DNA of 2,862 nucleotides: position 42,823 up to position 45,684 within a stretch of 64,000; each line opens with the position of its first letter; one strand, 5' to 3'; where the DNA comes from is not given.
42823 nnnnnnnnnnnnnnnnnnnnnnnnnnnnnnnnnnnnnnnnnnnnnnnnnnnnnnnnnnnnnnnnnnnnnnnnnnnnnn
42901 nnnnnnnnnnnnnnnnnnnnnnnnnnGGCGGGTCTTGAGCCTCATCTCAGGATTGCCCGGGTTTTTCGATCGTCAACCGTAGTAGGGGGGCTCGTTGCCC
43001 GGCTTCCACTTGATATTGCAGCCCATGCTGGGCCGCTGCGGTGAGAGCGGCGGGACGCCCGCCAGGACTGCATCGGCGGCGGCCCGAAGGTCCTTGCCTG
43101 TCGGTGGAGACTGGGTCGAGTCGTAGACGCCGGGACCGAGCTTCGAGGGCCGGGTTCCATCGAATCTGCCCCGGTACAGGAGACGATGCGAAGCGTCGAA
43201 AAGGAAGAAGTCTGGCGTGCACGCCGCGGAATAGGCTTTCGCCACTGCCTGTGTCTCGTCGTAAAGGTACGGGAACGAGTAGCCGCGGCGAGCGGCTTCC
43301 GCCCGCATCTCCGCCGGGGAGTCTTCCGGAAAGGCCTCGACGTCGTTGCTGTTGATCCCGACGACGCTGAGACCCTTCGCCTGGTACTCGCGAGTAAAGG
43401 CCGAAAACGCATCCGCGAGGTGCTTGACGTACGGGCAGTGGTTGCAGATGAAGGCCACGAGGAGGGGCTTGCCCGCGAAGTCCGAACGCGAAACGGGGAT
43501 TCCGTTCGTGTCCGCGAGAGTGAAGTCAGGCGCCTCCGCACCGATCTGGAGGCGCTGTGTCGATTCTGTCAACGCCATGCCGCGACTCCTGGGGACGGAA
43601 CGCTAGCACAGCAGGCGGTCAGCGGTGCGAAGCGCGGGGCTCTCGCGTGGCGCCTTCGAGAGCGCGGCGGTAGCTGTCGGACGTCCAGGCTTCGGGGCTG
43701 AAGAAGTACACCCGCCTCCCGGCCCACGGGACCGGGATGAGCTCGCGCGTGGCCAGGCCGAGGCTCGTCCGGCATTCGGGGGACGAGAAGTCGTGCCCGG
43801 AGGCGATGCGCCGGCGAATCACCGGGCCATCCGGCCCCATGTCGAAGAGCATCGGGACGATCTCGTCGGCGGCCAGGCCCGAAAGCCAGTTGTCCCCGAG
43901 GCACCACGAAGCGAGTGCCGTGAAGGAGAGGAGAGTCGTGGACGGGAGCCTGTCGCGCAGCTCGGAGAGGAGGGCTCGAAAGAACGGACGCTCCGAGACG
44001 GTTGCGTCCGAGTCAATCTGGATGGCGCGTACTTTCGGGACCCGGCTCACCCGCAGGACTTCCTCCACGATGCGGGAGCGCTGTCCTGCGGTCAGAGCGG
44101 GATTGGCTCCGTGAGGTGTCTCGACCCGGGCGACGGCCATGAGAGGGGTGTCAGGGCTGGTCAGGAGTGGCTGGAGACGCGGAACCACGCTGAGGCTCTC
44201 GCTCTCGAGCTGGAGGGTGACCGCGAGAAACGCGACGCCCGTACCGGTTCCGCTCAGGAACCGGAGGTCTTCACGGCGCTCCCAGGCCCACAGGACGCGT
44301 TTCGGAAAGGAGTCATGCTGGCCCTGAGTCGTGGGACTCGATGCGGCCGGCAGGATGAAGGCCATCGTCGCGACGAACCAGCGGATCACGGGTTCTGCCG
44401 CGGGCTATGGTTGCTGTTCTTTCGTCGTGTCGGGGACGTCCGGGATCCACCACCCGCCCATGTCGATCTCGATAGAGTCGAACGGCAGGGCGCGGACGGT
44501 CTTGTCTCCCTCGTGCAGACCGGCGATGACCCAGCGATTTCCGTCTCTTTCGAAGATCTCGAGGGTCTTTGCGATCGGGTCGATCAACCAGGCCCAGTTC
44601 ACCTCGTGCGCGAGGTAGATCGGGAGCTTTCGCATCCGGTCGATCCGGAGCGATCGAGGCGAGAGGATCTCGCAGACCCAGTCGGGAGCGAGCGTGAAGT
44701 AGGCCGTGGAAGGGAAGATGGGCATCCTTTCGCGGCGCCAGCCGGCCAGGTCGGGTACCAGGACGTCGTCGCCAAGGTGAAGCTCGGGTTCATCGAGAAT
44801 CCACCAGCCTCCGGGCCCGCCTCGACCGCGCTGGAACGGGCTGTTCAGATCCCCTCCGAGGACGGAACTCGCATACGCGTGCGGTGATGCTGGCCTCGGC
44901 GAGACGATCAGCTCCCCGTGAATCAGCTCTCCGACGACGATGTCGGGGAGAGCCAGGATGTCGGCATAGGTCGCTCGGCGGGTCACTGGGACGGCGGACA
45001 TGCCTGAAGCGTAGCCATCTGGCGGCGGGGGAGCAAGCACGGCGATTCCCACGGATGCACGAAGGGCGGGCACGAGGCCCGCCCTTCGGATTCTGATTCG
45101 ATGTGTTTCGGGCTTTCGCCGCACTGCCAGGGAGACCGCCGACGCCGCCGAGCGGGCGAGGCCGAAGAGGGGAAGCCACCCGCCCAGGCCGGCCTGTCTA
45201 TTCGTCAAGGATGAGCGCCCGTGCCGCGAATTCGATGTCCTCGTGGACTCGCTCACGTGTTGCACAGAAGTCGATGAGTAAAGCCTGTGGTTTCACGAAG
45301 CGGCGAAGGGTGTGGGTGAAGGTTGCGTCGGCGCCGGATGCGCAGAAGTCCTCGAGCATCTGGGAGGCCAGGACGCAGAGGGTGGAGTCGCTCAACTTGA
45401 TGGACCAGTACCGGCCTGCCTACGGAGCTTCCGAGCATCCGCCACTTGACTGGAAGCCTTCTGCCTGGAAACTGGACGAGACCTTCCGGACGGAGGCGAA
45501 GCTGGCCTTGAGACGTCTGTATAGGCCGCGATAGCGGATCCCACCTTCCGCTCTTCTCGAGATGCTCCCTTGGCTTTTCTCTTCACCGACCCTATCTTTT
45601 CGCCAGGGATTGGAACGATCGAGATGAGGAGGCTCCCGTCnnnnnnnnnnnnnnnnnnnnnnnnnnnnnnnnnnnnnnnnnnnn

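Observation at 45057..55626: ~10.5 kb segment bounded by an imperfect 115-bp direct repeat that duplicates the nuoN 3' end and terminator: likely integrated island carrying a porin-cytochrome module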

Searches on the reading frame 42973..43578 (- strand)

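Call 33: search_protein_families(library=pfam, proteins=[window:42973-43578:-], max_evalue=10)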
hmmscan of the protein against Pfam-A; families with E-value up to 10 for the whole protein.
window:42973-43578:- (201 aa): 7 families
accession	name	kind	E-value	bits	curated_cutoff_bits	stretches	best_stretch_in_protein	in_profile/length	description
PF00578.27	AhpC-TSA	-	2.4e-23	82.9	26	1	12-133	1-121/124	AhpC/TSA family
PF08534.16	Redoxin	-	2.5e-21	76.5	26.6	1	12-138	2-133/148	Redoxin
PF02630.20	SCO1-SenC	-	4.4e-05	23.9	22.8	1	17-51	2-36/134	SCO1/SenC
PF13905.12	Thioredoxin_8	-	6.3e-05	23.7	27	1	36-132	1-93/94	Thioredoxin-like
PF13098.12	Thioredoxin_2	-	0.00011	22.9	27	1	36-134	5-88/104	Thioredoxin-like domain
PF00085.26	Thioredoxin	-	0.0027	18.1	23.5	1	37-83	19-64/103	Thioredoxin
PF00255.25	GSHPx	-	0.016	15.3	27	1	18-81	3-65/108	Glutathione peroxidase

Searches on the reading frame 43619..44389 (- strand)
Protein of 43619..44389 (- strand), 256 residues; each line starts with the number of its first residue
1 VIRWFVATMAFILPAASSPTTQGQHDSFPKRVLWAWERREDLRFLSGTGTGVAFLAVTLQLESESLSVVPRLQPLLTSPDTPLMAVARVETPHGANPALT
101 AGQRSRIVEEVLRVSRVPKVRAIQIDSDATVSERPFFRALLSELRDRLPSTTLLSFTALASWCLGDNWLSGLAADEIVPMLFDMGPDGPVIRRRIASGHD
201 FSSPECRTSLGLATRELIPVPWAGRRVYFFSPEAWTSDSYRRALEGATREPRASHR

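Call 33: search_protein_families(library=pfam, proteins=[window:43619-44389:-], max_evalue=10)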
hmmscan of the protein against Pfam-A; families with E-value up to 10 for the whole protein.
window:43619-44389:- (256 aa): 1 family
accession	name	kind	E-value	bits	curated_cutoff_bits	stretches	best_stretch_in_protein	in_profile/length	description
PF11340.13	DUF3142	-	4.1e-06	27.4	30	1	82-164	4-85/202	Protein of unknown function (DUF3142)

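Call 51: search_protein_families(library=ncbifam, proteins=[window:43619-44389:-], max_evalue=0.01)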
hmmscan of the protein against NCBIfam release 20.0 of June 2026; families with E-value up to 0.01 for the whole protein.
window:43619-44389:- (256 aa): 0 families

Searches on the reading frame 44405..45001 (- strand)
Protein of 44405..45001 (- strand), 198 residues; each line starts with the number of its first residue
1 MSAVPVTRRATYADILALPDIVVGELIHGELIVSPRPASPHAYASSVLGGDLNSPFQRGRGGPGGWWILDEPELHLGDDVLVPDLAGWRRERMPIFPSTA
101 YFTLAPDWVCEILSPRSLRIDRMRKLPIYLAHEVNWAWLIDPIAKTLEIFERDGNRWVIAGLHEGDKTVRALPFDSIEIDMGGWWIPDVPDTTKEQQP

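Call 13: find_encoding_contigs(protein=window:44405-45001:-, flank=10000, max_places=10)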
Protein window:44405-45001:- (198 aa): 1 contig read that carries it; 1 place shown.
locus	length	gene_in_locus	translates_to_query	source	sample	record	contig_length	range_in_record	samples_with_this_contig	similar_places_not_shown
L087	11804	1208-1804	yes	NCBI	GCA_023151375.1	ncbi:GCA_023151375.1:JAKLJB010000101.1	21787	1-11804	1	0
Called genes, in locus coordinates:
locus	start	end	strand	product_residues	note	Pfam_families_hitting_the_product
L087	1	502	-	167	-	PF00069:Pkinase, PF01636:APH (faint), PF07714:PK_Tyr_Ser-Thr, PF03109:ABC1 (weak)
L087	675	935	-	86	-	-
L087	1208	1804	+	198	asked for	PF05685:Uma2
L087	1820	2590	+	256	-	PF11340:DUF3142 (weak)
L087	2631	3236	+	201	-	PF00578:AhpC-TSA, PF08534:Redoxin, PF13905:Thioredoxin_8 (weak)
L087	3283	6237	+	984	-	PF00069:Pkinase, PF07714:PK_Tyr_Ser-Thr, PF00515:TPR_1 (faint), PF07719:TPR_2 (faint), PF13181:TPR_8 (faint), PF13374:TPR_10 (faint), PF13424:TPR_12 (faint)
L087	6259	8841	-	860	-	PF00069:Pkinase, PF07714:PK_Tyr_Ser-Thr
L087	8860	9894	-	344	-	PF08240:ADH_N, PF00107:ADH_zinc_N, PF13602:ADH_zinc_N_2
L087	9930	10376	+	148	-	PF03692:CxxCxxCC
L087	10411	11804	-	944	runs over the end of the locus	PF07719:TPR_2 (faint), PF13181:TPR_8 (faint), PF13428:TPR_14 (faint), PF25170:TPR_WDR35 (faint), PF00069:Pkinase, PF07714:PK_Tyr_Ser-Thr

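Call 24: find_homologous_proteins(query=window:44405-45001:-, max_evalue=1e-20)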
Query window:44405-45001:- (198 aa): 8000 proteins with E <= 1e-20 among 8000 candidates; the best 120 are listed.
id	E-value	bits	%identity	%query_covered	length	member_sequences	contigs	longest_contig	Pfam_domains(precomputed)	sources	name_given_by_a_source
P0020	2.1e-114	398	87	100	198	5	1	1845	PF05685.19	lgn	-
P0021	2.0e-108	379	83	96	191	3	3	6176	PF05685.19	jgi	jgi:Uma2 family endonuclease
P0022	1.5e-105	369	81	96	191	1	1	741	PF05685.19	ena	-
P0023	5.1e-94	332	75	92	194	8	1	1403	PF05685.19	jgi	-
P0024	6.2e-93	328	75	92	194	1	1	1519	PF05685.19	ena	-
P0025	1.7e-92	327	72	96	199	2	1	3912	PF05685.19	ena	-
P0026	1.7e-92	327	71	98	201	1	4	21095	PF05685.19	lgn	-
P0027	3.2e-92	326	70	98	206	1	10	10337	PF05685.19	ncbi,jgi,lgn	-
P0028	3.3e-92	326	75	92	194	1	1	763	PF05685.19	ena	-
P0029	3.5e-92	326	75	92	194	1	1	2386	PF05685.19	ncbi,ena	-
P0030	2.1e-91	323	75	92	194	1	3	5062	PF05685.19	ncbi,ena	-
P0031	8.8e-91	321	71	94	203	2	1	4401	PF05685.19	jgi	jgi:Uma2 family endonuclease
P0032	1.4e-87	311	72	91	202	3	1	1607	PF05685.19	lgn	-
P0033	1.7e-87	310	71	91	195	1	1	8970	PF05685.19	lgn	-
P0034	2.3e-87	310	70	95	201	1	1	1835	PF05685.19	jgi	jgi:Uma2 family endonuclease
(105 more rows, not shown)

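Call 25: find_encoding_contigs(protein=P0020, flank=10000, max_places=6)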
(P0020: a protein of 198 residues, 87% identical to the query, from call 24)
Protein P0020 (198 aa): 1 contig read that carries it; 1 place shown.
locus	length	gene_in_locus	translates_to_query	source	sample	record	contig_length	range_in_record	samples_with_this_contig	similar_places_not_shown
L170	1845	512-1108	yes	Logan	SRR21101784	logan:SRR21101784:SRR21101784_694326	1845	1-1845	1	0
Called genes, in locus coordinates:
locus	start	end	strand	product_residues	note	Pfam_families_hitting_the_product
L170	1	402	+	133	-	?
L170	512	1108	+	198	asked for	PF05685:Uma2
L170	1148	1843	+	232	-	?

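Call 26: find_encoding_contigs(protein=P0021, flank=10000, max_places=6)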
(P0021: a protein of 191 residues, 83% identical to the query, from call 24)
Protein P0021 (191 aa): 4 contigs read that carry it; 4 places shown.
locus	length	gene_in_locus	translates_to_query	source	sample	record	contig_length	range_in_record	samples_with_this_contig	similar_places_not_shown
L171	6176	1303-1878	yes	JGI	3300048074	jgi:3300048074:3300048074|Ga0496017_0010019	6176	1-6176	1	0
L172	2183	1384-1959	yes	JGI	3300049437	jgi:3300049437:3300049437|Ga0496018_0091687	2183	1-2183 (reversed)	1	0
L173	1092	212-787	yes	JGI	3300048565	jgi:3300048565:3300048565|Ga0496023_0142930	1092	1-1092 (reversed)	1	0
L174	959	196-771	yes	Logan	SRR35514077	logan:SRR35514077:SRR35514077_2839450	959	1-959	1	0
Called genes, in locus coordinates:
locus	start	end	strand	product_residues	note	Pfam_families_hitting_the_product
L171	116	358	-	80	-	-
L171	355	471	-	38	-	-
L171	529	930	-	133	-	-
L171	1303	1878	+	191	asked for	PF05685:Uma2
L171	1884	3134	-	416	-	-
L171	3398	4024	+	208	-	PF11340:DUF3142 (weak)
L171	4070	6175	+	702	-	?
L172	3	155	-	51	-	?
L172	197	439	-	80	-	-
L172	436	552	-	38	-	-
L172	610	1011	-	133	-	-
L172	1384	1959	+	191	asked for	PF05685:Uma2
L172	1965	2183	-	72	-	?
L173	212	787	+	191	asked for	PF05685:Uma2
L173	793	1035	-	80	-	-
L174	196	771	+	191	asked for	PF05685:Uma2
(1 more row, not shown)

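Call 51: search_protein_families(library=ncbifam, proteins=[window:44405-45001:-], max_evalue=0.01)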
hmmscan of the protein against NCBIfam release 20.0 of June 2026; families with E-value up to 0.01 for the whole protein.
window:44405-45001:- (198 aa): 0 families

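Call 83: find_encoding_contigs(protein=P0026, flank=10000, max_places=4)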
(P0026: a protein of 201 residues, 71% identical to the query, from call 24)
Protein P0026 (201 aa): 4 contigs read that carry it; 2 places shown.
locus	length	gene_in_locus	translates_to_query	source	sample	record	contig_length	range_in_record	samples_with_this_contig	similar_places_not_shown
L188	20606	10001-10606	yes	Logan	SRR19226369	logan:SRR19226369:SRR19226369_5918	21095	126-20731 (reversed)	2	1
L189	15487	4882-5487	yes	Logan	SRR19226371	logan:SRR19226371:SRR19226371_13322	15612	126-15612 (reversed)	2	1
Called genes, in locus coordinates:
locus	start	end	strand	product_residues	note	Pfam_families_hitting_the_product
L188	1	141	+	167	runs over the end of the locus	?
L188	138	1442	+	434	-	PF01882:DUF58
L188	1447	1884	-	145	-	PF00571:CBS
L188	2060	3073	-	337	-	PF08240:ADH_N, PF00107:ADH_zinc_N, PF13602:ADH_zinc_N_2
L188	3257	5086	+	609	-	PF01979:Amidohydro_1, PF07969:Amidohydro_3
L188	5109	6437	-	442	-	PF13187:Fer4_9 (faint), PF13247:Fer4_11, PF12838:Fer4_7 (weak), PF00037:Fer4 (weak), PF12797:Fer4_2 (weak), PF12837:Fer4_6 (weak), PF13237:Fer4_10 (weak), PF04976:DmsC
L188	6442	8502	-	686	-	PF04879:Molybdop_Fe4S4 (weak), PF00384:Molybdopterin, PF01568:Molydop_binding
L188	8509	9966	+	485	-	PF13489:Methyltransf_23, PF13649:Methyltransf_25, PF13847:Methyltransf_31, PF08241:Methyltransf_11, PF08242:Methyltransf_12, PF10119:MethyTransf_Reg, PF21782:WHD_PKMT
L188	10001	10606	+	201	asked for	PF05685:Uma2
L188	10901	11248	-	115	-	PF01850:PIN (weak)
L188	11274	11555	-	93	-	PF15937:PrlF_antitoxin (weak), PF04014:MazE_antitoxin (weak)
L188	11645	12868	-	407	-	PF00202:Aminotran_3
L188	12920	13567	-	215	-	PF24788:AtPDCT1_2, PF14360:PAP2_C (weak)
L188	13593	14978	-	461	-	PF01553:Acyltransferase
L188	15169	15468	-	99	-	-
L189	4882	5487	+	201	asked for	PF05685:Uma2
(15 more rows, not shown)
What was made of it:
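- Tried and rejected: It is a paralogue in an unrelated context (call 83).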

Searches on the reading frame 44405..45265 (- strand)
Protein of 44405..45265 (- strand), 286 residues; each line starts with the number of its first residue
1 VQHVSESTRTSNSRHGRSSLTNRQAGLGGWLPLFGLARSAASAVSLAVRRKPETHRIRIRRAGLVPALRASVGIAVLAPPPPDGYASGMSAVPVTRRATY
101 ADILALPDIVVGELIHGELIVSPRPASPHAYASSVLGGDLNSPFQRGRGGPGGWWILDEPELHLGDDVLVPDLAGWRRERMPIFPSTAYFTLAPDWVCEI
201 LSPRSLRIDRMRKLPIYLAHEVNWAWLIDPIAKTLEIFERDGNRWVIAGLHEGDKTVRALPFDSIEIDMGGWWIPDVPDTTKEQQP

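Call 4: search_protein_families(library=pfam, proteins=[window:44405-45265:-], max_evalue=0.01)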
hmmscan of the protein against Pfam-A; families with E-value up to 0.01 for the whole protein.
window:44405-45265:- (286 aa): 1 family
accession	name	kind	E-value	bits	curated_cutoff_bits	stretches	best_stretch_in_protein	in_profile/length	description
PF05685.18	Uma2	-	2.2e-18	66.8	27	1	113-268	16-170/172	Putative restriction endonuclease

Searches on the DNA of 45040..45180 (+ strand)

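Call 69: search_dna_similar(query=window:45040-45180:+, collection=plasmids, mode=distant, max_evalue=0.01, max_rows=10)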
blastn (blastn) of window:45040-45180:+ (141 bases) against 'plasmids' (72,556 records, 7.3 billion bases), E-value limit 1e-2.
No match.

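Call 70: search_dna_similar(query=window:45040-45180:+, collection=phages, mode=distant, max_evalue=0.01, max_rows=10)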
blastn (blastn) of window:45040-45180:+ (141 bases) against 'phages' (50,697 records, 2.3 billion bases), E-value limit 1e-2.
No match.

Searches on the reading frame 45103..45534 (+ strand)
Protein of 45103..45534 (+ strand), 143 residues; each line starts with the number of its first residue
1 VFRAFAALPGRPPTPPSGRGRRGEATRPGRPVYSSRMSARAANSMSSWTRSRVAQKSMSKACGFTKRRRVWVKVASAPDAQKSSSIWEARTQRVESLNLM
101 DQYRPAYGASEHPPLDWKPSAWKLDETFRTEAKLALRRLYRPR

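Call 4: search_protein_families(library=pfam, proteins=[window:45103-45534:+], max_evalue=0.01)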
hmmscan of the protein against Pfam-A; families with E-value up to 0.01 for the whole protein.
window:45103-45534:+ (143 aa): 0 families

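Call 33: search_protein_families(library=pfam, proteins=[window:45103-45534:+], max_evalue=10)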
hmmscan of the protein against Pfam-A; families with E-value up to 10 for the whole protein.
window:45103-45534:+ (143 aa): 0 families

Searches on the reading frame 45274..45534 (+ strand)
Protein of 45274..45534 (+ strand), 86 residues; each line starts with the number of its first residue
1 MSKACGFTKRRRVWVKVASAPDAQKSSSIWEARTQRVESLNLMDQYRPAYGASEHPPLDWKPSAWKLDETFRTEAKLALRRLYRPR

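Call 33: search_protein_families(library=pfam, proteins=[window:45274-45531:+], max_evalue=10)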
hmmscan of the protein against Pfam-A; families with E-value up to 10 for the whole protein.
seq(86 aa): 0 families

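Call 51: search_protein_families(library=ncbifam, proteins=[window:45274-45534:+], max_evalue=0.01)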
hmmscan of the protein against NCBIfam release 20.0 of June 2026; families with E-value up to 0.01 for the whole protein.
window:45274-45534:+ (86 aa): 0 families

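Call 88: search_protein_representatives(protein=window:45274-45534:+)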
Query: 86 residues. Proteins with E-value up to 0.001 (for the whole library): 2; up to 1e-10: 2; up to 1e-30: 1. The best 2 are listed.
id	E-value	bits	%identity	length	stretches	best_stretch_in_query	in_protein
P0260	2.9e-43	161.5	90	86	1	1-86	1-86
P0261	2.0e-11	59.9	26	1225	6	5-55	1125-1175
